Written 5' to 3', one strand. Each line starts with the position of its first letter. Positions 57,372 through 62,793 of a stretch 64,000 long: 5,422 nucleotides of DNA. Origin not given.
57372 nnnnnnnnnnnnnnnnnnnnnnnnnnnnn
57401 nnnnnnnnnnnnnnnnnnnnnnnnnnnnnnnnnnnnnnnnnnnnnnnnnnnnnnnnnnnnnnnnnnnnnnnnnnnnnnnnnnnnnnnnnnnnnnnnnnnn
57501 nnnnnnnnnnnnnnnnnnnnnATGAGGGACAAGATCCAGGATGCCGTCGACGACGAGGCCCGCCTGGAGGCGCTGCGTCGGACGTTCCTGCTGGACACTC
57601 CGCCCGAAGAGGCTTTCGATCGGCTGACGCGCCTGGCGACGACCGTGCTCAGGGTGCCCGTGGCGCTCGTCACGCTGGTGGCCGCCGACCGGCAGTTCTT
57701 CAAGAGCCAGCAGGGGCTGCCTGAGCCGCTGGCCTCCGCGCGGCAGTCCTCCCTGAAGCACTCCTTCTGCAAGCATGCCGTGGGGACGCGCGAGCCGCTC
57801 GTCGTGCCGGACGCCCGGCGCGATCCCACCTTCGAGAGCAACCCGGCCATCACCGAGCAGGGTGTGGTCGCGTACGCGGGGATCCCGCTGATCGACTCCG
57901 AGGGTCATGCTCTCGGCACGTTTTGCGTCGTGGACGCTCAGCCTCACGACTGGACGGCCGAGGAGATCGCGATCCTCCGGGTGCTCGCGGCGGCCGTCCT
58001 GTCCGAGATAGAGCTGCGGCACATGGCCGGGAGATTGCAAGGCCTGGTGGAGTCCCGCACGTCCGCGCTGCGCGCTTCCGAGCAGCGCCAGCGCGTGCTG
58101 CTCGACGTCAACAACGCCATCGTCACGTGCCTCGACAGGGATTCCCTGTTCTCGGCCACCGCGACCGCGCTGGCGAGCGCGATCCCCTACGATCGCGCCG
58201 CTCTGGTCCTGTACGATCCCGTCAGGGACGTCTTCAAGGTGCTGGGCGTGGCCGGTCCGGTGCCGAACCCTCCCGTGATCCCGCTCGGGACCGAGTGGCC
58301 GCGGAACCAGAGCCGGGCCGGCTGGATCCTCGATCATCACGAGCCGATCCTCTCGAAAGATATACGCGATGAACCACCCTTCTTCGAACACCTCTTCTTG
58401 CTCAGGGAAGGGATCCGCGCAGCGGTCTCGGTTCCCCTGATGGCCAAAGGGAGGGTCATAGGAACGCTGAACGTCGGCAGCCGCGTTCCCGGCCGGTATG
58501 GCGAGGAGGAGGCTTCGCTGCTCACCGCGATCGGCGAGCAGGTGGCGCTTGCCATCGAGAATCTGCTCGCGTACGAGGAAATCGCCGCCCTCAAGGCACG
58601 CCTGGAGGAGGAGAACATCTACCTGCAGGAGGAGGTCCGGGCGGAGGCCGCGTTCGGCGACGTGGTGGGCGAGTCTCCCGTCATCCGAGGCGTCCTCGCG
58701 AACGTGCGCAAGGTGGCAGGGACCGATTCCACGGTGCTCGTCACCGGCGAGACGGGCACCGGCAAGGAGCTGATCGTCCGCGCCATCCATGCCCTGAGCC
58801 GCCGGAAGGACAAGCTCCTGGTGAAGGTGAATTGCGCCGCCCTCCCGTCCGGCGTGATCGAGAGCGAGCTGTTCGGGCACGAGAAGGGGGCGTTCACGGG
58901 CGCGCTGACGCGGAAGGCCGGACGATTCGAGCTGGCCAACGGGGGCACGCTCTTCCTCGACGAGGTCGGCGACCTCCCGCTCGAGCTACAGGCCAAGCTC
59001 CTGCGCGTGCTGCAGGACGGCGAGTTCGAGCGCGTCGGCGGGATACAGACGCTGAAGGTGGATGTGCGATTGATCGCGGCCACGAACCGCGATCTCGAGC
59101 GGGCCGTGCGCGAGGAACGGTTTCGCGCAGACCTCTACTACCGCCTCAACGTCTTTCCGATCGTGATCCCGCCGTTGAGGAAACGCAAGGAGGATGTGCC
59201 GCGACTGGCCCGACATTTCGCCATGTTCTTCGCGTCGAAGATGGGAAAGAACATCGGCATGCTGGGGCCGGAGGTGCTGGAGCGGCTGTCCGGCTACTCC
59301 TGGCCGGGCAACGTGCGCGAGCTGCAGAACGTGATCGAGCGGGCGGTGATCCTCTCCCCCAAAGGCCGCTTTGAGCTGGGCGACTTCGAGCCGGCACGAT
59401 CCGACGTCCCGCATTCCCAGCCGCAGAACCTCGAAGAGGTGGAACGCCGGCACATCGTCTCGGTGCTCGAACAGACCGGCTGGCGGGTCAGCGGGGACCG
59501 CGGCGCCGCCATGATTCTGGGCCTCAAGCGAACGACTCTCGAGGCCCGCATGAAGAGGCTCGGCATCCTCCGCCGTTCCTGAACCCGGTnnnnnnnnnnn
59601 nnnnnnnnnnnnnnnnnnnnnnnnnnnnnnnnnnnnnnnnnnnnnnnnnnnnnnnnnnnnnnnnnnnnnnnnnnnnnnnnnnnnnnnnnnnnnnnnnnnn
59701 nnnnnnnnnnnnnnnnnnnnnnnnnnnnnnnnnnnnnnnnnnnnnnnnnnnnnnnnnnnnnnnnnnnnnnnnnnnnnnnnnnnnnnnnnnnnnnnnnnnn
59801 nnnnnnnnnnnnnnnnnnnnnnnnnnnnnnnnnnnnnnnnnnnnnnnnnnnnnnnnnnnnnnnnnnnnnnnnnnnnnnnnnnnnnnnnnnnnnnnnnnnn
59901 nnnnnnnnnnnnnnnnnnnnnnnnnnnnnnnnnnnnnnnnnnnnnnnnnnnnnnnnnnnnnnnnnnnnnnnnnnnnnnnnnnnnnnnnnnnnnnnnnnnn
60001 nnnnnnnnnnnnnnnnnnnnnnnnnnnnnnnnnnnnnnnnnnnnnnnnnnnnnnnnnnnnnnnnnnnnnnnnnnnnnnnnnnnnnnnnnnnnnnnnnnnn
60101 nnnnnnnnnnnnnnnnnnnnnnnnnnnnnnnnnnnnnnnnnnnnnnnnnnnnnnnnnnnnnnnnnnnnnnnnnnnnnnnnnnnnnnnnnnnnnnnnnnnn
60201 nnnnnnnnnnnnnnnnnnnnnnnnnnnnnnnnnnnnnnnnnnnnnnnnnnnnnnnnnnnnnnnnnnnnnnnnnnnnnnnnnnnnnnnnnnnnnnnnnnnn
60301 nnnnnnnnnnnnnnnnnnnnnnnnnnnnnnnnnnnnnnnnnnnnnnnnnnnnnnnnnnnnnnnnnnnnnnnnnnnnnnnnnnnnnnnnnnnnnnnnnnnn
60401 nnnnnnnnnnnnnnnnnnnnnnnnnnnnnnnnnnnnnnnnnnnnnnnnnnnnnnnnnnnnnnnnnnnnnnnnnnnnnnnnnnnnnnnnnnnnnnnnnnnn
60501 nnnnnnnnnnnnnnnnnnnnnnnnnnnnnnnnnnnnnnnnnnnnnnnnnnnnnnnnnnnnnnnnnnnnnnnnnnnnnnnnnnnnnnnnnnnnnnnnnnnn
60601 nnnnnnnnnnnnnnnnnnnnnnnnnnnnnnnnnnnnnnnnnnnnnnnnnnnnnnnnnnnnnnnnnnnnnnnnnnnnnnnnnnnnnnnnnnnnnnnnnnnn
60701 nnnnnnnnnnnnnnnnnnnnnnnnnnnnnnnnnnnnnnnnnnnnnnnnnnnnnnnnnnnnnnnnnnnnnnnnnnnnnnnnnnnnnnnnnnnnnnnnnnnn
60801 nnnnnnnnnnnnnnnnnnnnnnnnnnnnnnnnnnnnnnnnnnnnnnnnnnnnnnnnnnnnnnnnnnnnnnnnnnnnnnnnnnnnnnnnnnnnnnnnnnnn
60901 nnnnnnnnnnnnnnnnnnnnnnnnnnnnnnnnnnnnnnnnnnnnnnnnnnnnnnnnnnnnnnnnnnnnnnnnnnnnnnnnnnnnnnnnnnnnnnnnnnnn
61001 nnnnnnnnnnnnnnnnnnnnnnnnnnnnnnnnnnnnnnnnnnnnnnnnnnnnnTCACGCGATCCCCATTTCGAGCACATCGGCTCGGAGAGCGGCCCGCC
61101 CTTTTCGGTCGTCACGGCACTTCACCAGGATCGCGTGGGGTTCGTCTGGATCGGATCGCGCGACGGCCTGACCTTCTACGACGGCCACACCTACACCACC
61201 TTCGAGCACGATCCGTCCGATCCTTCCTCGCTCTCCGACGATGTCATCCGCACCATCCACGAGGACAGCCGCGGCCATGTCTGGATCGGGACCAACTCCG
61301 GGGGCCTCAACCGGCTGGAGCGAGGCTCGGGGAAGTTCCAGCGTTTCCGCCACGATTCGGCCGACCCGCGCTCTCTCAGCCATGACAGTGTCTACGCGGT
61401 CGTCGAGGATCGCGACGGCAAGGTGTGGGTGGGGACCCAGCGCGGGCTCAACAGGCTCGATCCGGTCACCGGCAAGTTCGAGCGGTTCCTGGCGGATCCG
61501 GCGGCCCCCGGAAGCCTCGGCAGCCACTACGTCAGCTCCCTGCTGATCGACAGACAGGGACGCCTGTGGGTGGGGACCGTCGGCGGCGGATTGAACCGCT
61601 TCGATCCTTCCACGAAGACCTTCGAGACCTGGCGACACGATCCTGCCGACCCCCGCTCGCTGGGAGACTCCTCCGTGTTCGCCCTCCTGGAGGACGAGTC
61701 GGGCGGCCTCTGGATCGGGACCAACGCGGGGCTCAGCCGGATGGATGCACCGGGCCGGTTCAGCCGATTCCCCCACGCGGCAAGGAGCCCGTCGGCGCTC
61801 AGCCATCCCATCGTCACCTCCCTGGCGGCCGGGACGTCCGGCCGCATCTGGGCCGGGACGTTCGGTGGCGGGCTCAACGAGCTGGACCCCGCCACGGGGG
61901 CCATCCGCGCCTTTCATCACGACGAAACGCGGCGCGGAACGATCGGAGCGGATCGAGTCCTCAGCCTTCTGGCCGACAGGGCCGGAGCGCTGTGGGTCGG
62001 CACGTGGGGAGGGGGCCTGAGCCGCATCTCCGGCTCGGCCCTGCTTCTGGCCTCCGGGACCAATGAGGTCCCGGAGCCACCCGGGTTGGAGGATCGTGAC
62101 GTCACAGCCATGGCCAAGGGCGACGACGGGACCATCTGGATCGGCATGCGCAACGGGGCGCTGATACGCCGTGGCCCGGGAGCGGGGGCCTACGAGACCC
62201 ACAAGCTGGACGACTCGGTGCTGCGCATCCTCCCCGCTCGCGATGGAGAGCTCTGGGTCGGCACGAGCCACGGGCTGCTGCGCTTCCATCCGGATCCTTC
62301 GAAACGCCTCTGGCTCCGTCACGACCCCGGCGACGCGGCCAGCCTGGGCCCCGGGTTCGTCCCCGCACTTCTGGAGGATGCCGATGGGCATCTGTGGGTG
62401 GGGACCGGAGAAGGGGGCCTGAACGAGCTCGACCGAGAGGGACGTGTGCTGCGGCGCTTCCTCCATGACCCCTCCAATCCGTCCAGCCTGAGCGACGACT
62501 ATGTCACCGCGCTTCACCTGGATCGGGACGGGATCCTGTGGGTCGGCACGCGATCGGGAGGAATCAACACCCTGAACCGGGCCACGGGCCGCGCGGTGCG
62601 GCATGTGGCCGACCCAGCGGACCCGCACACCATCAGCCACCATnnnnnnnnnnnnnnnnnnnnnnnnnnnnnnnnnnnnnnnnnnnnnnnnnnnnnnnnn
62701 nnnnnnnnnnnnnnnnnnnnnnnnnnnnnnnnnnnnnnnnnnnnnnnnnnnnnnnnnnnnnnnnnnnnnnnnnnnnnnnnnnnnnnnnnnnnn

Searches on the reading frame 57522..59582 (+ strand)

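Call 44: search_protein_families(library=pfam, proteins=[window:57522-59582:+], max_evalue=0.01)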
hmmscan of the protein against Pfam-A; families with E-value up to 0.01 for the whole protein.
window:57522-59582:+ (686 aa): 13 families
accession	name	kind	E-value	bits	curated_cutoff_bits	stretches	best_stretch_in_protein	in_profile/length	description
PF00158.32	Sigma54_activat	-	1.6e-71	239.8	20.2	1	382-547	2-167/168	Sigma-54 interaction domain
PF01590.32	GAF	-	8.2e-36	123.9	22.4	2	28-159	2-129/133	GAF domain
PF13185.12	GAF_2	-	2.7e-29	102.5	28.6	2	205-346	3-136/136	GAF domain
PF25601.1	AAA_lid_14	-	4.2e-22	78.2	27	1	553-633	1-81/87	AAA+ ATPase lid domain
PF14532.12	Sigma54_activ_2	-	2.7e-17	63.7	25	1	382-552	1-138/138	Sigma-54 interaction domain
PF13492.12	GAF_3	-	1.5e-15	58.2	27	1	207-347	3-129/129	GAF domain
PF07728.20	AAA_5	-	8.6e-08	32.7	22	1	405-525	2-125/139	AAA domain (dynein-related subfamily)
PF02954.25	HTH_8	-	3e-07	30.5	22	1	637-680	2-42/42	Bacterial regulatory protein, Fis family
PF00004.35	AAA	-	0.00061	20.7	21.2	1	405-538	1-127/131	ATPase family associated with various cellular activities (AAA)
PF01078.27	Mg_chelatase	-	0.0037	17.1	20.3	0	460-522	93-157/207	Magnesium chelatase, subunit ChlI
PF07724.20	AAA_2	-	0.0038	17.7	27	1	403-533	4-135/166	AAA domain (Cdc48 subfamily)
PF13245.12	AAA_19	-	0.0043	17.7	25.1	0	400-500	9-117/134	AAA domain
PF13191.12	AAA_16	-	0.0057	17.6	32.6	0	392-441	13-63/167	AAA ATPase domain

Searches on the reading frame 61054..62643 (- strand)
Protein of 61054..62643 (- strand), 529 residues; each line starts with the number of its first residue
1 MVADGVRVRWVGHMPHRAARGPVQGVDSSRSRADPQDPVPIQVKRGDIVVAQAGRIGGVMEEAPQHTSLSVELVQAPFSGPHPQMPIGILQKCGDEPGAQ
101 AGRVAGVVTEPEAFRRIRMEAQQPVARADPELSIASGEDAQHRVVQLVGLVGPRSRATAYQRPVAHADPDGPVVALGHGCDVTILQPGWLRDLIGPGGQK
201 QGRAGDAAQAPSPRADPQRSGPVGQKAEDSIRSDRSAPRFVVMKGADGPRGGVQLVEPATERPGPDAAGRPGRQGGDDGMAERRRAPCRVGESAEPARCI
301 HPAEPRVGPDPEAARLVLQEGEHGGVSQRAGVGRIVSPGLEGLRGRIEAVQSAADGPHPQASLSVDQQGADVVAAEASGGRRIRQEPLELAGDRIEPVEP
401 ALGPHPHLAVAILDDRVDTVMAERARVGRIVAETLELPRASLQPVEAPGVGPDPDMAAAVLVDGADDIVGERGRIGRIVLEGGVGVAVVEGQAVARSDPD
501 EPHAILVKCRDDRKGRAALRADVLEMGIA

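Call 14: find_encoding_contigs(protein=window:61054-62643:-, flank=2000, max_places=4)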
Protein window:61054-62643:- (529 aa): no gene with exactly this product is on record in the collection.

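Call 44: search_protein_families(library=pfam, proteins=[window:61054-62643:-], max_evalue=0.01)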
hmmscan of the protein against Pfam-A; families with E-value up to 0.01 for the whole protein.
window:61054-62643:- (529 aa): 0 families
